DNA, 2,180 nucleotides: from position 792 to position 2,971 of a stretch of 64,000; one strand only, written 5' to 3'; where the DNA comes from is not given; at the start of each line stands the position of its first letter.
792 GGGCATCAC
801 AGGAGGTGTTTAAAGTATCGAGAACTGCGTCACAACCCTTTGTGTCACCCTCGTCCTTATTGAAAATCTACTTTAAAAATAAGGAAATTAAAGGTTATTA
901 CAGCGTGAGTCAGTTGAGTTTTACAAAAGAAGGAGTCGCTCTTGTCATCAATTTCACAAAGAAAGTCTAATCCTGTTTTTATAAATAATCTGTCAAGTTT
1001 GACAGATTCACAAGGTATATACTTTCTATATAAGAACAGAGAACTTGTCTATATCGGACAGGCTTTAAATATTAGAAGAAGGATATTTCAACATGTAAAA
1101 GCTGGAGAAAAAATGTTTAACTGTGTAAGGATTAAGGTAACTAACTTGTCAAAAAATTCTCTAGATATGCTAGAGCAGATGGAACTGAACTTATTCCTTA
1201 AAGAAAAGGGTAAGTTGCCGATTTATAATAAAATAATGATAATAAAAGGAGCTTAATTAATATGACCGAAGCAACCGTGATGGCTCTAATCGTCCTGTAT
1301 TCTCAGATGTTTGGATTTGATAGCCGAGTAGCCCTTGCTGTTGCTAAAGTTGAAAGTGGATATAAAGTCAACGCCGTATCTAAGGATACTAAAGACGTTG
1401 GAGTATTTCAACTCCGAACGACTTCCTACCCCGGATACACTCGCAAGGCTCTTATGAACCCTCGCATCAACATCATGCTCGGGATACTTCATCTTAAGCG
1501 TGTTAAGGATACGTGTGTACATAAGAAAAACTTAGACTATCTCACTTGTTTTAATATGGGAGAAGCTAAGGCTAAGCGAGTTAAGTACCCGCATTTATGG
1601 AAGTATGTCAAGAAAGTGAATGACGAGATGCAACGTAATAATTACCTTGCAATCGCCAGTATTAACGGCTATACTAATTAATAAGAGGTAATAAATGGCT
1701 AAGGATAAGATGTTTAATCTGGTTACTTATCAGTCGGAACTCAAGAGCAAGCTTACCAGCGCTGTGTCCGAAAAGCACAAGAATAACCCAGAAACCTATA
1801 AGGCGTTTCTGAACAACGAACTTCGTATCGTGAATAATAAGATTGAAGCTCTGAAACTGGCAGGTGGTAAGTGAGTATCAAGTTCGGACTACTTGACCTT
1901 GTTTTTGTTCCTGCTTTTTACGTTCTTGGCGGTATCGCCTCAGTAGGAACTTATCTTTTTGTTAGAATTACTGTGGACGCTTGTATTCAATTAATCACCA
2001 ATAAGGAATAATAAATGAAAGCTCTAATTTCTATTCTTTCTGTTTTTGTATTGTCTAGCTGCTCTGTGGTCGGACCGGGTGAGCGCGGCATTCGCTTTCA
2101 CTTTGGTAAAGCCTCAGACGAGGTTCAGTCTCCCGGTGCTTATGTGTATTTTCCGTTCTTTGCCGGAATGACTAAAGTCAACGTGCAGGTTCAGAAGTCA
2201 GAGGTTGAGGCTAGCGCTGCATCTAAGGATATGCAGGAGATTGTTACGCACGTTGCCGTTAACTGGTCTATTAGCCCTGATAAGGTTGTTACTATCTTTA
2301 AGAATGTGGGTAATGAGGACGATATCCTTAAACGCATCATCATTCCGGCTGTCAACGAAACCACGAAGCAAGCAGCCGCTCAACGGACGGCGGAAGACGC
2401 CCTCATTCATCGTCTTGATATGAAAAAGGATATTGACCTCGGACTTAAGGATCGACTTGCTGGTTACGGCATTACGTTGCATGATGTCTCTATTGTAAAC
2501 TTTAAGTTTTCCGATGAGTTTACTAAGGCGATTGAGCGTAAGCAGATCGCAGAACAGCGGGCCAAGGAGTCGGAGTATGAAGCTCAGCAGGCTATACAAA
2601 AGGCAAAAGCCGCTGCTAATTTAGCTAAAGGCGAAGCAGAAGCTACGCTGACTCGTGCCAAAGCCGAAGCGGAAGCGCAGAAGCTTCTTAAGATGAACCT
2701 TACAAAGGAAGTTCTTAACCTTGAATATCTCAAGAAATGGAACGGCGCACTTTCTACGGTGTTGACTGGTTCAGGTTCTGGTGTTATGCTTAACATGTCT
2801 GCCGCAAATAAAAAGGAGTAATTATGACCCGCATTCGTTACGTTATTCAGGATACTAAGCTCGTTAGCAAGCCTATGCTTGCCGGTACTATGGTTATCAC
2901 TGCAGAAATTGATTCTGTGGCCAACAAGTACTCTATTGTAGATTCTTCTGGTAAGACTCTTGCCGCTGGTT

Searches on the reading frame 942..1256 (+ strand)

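Call 64: search_protein_families(library=pfam, proteins=[window:942-1256:+], max_evalue=0.01)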
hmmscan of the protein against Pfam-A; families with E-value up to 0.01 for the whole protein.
window:942-1256:+ (104 aa): 2 families
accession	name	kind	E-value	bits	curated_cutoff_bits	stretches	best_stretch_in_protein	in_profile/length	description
PF01541.30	GIY-YIG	-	0.0001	22.9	22.6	1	25-60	3-39/78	GIY-YIG catalytic domain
PF19239.5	GIY_YIG_domain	-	0.0072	16.5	21.4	1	35-71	66-102/163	GIY-YIG domain-containing protein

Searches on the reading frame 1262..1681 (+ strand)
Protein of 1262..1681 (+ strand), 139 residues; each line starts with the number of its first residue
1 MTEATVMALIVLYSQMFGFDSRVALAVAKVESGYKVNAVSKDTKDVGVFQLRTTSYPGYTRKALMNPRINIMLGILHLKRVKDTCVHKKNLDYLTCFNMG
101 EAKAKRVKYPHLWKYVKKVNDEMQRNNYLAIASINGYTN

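Call 64: search_protein_families(library=pfam, proteins=[window:1262-1681:+], max_evalue=0.01)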
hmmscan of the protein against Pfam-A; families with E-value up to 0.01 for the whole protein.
window:1262-1681:+ (139 aa): 1 family
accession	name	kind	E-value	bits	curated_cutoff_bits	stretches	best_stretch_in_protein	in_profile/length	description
PF01464.25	SLT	-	1.1e-10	41.5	21.3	1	13-107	6-104/117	Transglycosylase SLT domain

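Call 92: find_encoding_contigs(protein=window:1262-1681:+, flank=10000, max_places=1)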
Protein window:1262-1681:+ (139 aa): 4 contigs read that carry it; 1 place shown.
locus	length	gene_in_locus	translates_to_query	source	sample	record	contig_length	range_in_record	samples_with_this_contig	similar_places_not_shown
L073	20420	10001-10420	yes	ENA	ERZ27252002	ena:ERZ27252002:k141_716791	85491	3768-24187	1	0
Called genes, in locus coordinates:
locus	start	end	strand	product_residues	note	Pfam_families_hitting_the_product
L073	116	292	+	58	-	-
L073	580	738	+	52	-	-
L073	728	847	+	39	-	-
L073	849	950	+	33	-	-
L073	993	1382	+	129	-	PF23780:S-AdoMet_lyase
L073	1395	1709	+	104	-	-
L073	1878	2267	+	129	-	PF23780:S-AdoMet_lyase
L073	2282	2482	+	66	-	-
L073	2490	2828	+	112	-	-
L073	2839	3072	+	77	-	-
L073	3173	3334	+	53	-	-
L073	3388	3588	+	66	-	-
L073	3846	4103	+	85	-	-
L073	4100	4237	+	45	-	-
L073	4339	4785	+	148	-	-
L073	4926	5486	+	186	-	PF00589:Phage_integrase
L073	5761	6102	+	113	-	PF00072:Response_reg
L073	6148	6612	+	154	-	-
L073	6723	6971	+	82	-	-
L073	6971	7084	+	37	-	-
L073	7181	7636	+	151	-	-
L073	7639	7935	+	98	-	-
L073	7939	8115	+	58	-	-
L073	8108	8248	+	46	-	-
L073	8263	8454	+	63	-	-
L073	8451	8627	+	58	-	-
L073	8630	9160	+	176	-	-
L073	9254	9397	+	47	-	-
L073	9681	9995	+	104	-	-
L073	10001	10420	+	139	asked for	PF01464:SLT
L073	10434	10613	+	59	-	-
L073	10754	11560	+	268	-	PF01145:Band_7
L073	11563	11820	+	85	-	-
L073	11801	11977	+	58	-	-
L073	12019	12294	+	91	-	-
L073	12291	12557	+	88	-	-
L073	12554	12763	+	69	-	-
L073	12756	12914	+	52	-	-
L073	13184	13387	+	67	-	-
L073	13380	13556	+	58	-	-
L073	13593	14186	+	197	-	PF09411:PagL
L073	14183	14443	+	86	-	-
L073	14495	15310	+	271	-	PF00082:Peptidase_S8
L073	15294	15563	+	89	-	-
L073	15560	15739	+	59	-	-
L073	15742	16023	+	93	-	-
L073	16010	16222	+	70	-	-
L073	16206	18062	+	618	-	PF02867:Ribonuc_red_lgC (faint), PF21995:RNR-II_ins_dom (faint)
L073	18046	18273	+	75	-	-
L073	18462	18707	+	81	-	-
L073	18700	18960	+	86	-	-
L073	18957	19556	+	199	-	-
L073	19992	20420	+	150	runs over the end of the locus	PF03013:Pyr_excise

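Call 94: search_protein_families(library=pfam, proteins=[L073:4926-5486:+, L073:5761-6102:+, L073:8630-9160:+, L073:7181-7636:+, L073:6148-6612:+], max_evalue=0.01)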
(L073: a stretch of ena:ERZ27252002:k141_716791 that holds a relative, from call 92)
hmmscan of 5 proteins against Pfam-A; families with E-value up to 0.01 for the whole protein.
L073:4926-5486:+ (186 aa): 1 family
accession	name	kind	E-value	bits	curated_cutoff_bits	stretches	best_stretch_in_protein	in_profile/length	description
PF00589.27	Phage_integrase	-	2e-22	80.2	27.1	1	7-176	3-170/172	Phage integrase family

L073:5761-6102:+ (113 aa): 1 family
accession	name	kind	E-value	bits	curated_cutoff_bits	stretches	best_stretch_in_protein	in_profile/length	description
PF00072.30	Response_reg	-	1.7e-08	35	30.2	1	3-105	1-110/111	Response regulator receiver domain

L073:8630-9160:+ (176 aa): 0 families

L073:7181-7636:+ (151 aa): 0 families

L073:6148-6612:+ (154 aa): 0 families

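Call 97: search_protein_families(library=padloc, proteins=[window:1262-1681:+], max_evalue=0.01)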
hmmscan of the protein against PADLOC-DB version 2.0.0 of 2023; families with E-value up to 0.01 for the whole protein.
window:1262-1681:+ (139 aa): 0 families

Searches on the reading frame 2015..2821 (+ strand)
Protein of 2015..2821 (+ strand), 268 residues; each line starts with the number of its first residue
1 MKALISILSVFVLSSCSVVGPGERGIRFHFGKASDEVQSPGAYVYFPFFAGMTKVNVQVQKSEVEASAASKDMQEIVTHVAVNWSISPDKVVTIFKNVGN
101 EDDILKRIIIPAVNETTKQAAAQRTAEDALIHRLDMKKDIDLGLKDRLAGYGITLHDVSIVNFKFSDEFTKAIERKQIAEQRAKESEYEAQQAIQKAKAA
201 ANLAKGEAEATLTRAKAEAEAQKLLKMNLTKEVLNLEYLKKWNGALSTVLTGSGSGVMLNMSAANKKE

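Call 3: search_protein_families(library=pfam, proteins=[window:2015-2821:+], max_evalue=1)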
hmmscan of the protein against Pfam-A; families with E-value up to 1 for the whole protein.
window:2015-2821:+ (268 aa): 2 families
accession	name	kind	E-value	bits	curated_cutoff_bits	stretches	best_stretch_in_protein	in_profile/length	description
PF01145.31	Band_7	-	5.3e-33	115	23.6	1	18-198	2-173/176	SPFH domain / Band 7 family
PF13421.11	Band_7_1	-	0.091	12.8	24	1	103-177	135-207/211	SPFH domain-Band 7 family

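Call 4: search_protein_families(library=phrogs, proteins=[window:2015-2821:+], max_evalue=0.01)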
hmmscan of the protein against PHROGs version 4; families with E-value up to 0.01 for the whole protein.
window:2015-2821:+ (268 aa): 3 families
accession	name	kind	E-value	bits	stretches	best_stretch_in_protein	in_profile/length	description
phrog_200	-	other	1.1e-49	170.5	1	3-267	87-365/379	lipoprotein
phrog_38808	-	unknown function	2.9e-05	25.3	1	202-252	6-58/68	-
phrog_11908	-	unknown function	0.0053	16.6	0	81-130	106-155/430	-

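Call 97: search_protein_families(library=padloc, proteins=[window:2015-2821:+], max_evalue=0.01)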
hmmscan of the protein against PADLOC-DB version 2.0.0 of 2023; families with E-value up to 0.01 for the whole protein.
window:2015-2821:+ (268 aa): 1 family
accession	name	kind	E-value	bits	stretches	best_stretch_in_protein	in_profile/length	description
PDLC04551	PDC-M27A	-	0.0064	13.8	1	84-144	229-289/359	-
